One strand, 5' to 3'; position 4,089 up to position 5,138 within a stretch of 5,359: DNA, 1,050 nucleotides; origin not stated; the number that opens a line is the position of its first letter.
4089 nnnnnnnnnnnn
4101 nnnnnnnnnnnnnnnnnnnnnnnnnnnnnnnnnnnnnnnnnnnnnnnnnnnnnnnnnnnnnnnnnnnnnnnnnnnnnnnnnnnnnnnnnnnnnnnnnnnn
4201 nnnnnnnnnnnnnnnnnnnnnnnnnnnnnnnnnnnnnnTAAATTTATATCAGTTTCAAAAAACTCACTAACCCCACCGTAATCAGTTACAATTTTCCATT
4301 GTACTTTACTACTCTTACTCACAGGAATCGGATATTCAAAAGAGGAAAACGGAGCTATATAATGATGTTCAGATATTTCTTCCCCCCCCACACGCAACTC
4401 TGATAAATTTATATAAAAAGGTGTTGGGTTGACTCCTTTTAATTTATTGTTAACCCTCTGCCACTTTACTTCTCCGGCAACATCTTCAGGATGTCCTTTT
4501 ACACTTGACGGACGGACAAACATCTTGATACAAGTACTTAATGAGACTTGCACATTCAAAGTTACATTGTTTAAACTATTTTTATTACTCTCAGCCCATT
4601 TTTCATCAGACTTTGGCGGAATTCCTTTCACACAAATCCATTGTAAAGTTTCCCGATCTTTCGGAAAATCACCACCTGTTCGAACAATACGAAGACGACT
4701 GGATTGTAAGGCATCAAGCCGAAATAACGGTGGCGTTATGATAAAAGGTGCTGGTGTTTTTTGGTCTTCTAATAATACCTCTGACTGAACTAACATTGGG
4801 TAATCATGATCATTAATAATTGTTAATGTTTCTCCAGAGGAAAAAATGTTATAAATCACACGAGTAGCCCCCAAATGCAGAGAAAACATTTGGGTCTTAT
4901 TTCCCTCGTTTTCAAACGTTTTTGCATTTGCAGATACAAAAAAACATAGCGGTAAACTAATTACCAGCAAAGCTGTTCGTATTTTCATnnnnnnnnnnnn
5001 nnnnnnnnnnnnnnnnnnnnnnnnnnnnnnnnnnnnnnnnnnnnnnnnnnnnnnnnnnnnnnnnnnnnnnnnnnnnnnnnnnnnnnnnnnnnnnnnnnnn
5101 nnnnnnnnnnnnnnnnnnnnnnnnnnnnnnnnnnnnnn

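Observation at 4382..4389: G8 homopolymer inside the chaperone gene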

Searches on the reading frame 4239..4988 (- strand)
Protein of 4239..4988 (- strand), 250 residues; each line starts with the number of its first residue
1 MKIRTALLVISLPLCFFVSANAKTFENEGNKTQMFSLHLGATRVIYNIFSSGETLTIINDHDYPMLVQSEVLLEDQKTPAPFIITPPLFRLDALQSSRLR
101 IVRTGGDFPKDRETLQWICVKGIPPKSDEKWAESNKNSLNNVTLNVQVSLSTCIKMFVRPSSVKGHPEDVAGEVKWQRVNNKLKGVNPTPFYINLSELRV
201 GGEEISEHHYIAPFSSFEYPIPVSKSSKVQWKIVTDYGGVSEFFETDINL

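Call 28: list_cluster_members(proteins=[window:4239-4988:-, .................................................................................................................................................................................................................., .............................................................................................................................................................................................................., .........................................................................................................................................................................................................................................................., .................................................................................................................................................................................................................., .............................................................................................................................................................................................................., window:4239-5009:-, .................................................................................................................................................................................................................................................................])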
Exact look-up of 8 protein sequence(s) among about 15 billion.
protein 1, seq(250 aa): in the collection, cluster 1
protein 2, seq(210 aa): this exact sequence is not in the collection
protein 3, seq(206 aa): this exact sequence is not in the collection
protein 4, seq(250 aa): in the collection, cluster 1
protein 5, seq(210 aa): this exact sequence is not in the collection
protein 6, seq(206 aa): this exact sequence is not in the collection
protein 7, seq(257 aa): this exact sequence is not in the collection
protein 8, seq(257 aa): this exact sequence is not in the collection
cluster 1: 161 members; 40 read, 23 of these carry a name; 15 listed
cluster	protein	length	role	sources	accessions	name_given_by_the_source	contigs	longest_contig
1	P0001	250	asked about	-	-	aggregative adherence fimbria 3 chaperone Agg3D [Escherichia coli] | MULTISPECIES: aggregative adherence fimbria 3 chaperone Agg3D [Enterobacteriaceae]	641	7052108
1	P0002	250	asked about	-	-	aggregative adherence fimbria 3 chaperone Agg3D [Escherichia coli]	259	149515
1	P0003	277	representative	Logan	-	-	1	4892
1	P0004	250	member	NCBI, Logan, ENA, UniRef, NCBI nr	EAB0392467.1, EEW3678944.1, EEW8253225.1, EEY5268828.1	aggregative adherence fimbria 3 chaperone Agg3D [Escherichia coli] | aggregative adherence fimbria 3 chaperone Agg3D n=1 Tax=Escherichia coli TaxID=562 ...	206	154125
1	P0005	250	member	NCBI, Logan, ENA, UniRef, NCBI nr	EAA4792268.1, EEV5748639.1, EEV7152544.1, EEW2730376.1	aggregative adherence fimbria 3 chaperone Agg3D [Escherichia coli] | aggregative adherence fimbria 3 chaperone Agg3D n=2 Tax=Escherichia coli TaxID=562 ...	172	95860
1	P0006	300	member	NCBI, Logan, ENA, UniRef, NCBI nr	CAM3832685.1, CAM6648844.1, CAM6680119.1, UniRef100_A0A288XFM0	aggregative adherence fimbria 3 chaperone Agg3D [Escherichia coli] | Agg3D n=5 Tax=Enterobacteriaceae TaxID=543 RepID=A0A288XFM0_ECOLX | agg3D [Escherichia coli]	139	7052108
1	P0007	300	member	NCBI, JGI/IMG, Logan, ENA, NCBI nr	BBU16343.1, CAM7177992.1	periplasmic chaperone (plasmid) [Escherichia coli] | periplasmic chaperone [Escherichia coli]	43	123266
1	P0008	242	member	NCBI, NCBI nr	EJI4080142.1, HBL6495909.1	TPA: aggregative adherence fimbria 3 chaperone Agg3D, partial [Escherichia coli] | aggregative adherence fimbria 3 chaperone Agg3D [Escherichia coli]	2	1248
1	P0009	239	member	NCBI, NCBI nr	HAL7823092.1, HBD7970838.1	TPA: aggregative adherence fimbria 3 chaperone Agg3D, partial [Escherichia coli] | aggregative adherence fimbria 3 chaperone Agg3D [Escherichia coli]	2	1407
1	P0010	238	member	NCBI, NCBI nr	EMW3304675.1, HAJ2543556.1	TPA: aggregative adherence fimbria 3 chaperone Agg3D, partial [Escherichia coli] | aggregative adherence fimbria 3 chaperone Agg3D [Escherichia coli]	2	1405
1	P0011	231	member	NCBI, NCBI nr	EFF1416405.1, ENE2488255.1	aggregative adherence fimbria 3 chaperone Agg3D, partial [Escherichia coli] | aggregative adherence fimbria 3 chaperone Agg3D [Escherichia coli]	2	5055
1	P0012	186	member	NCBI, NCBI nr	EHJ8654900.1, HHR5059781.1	TPA: aggregative adherence fimbria 3 chaperone Agg3D, partial [Escherichia coli] | aggregative adherence fimbria 3 chaperone Agg3D [Escherichia coli]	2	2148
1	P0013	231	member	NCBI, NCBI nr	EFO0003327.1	aggregative adherence fimbria 3 chaperone Agg3D, partial [Escherichia coli] | aggregative adherence fimbria 3 chaperone Agg3D [Escherichia coli]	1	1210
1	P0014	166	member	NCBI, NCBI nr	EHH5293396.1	aggregative adherence fimbria 3 chaperone Agg3D, partial [Escherichia coli] | aggregative adherence fimbria 3 chaperone Agg3D [Escherichia coli]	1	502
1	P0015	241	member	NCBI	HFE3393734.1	TPA: aggregative adherence fimbria 3 chaperone Agg3D [Escherichia coli]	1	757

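Call 42: search_solved_structures(query=P0001, show_alignments=1)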
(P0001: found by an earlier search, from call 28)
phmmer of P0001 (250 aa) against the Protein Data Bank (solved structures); distinct sequences matched with E-value up to 0.001: 28.
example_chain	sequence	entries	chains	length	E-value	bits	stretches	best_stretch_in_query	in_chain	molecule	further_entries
4djm_A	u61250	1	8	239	2.6e-107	360.9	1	31-248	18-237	DraB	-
2co6_B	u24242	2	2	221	2e-68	233.6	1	30-244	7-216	PUTATIVE FIMBRIAE ASSEMBLY CHAPERONE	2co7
1p5u_A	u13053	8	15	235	1.9e-54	187.8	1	34-249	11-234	Chaperone protein Caf1M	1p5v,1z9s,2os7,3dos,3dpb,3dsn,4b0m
4az8_A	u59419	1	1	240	3e-53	183.9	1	34-249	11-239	CHAPERONE PROTEIN CAF1M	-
4ayf_A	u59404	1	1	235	3.4e-53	183.7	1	34-249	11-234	CHAPERONE PROTEIN CAF1M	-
4ay0_A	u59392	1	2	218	6.8e-51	176.2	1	34-249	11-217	CHAPERONE PROTEIN CAF1M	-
9fw9_C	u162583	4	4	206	1.2e-27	100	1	37-241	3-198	Chaperone protein FimC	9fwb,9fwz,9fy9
9fx8_C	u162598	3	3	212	1.3e-27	99.9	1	37-241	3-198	Chaperone protein FimC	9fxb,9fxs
1bf8_A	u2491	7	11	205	1.5e-27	99.7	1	38-241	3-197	CHAPERONE PROTEIN FIMC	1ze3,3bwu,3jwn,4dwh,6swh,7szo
3sqb_A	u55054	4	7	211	1.6e-27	99.6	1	38-241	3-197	Chaperone protein fimC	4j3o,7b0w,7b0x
6e14_C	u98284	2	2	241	1.7e-27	99.6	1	37-241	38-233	Chaperone protein FimC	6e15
1qun_A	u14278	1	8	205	1.2e-26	96.8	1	38-241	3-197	PAPD-LIKE CHAPERONE FIMC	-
1kiu_A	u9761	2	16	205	1.2e-26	96.8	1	38-241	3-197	CHAPERONE PROTEIN FimC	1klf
3rfz_C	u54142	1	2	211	1.3e-26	96.6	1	38-241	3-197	Chaperone protein fimC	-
9bog_C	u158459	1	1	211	1.3e-26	96.6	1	38-241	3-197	Type 1 fimbria chaperone FimC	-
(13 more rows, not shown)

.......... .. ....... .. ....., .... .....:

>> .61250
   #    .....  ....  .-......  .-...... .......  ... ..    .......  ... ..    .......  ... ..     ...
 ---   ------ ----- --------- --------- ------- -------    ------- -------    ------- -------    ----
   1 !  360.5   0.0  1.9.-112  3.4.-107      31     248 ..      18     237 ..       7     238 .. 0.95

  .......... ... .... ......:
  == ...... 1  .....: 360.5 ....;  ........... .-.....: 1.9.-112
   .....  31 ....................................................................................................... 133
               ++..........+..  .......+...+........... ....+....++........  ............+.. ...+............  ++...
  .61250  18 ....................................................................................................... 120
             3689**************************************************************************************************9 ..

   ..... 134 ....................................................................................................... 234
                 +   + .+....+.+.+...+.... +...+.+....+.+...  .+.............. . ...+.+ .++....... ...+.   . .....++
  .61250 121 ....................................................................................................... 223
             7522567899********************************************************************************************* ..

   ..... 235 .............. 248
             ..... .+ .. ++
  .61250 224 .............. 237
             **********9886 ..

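Call 44: profile_search(protein=P0001)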
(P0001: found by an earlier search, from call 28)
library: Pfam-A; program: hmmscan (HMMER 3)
A. the first sequence (250 residues): domains with independent E <= 10: 2; with E <= 0.001: 2
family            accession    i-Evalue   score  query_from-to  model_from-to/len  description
PapD_N            PF00345.26    8.5e-32   110.2      37-163         2-125/126  Pili and flagellar-assembly chaperone, PapD N-terminal domain
PapD_C            PF02753.23    6.3e-13    49.2     187-241         3-62/63  Pili assembly chaperone PapD, C-terminal domain
